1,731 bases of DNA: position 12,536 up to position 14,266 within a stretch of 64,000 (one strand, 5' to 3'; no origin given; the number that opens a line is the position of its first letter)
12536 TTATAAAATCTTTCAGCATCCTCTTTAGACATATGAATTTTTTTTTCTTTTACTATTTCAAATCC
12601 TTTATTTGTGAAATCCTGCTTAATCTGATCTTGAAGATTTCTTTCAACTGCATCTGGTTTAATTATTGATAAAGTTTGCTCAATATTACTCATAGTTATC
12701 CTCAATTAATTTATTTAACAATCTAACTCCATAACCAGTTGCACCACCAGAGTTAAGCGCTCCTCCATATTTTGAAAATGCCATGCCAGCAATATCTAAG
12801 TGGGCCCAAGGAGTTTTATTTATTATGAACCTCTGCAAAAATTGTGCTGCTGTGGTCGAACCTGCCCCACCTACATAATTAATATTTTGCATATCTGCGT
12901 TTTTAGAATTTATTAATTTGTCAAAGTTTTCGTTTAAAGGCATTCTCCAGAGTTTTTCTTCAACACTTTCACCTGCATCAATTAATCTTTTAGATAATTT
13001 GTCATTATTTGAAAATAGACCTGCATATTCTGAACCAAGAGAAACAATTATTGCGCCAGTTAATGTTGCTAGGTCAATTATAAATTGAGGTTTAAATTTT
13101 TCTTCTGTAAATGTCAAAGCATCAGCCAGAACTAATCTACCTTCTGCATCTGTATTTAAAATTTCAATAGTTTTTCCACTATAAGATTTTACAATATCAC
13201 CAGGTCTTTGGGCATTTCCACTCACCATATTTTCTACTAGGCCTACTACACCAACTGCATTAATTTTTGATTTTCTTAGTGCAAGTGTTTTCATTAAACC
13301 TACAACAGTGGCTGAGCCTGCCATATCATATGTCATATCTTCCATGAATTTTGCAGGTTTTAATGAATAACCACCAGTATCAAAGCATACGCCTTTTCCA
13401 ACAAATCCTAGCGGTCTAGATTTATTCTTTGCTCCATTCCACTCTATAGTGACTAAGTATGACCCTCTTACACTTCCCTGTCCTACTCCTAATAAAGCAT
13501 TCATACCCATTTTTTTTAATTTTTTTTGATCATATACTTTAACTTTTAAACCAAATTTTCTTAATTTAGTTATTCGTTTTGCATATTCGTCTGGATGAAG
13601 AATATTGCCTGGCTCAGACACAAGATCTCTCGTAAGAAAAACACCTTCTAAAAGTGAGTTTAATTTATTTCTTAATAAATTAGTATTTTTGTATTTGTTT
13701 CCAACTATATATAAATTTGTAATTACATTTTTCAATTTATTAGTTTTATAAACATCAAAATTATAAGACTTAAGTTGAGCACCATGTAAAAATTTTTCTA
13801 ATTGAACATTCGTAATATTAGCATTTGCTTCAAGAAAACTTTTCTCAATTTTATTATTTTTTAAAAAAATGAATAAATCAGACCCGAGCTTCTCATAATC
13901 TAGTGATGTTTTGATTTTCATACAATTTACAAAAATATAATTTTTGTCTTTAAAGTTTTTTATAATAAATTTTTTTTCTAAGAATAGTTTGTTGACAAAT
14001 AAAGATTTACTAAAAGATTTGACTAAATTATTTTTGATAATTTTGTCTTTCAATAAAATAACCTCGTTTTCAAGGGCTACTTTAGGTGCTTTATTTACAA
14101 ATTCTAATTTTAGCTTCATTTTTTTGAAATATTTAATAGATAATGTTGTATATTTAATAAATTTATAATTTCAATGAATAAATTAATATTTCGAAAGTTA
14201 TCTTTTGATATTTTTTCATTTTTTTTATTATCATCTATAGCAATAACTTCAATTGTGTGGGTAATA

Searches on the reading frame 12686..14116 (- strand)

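Call 9: search_protein_families(library=pfam, proteins=[window:12686-14116:-], max_evalue=0.00001)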
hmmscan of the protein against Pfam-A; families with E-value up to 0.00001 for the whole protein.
window:12686-14116:- (476 aa): 1 family
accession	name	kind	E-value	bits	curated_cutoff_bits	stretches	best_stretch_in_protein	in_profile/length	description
PF00883.26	Peptidase_M17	-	2e-121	405.5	25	1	161-467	2-309/310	Cytosol aminopeptidase family, catalytic domain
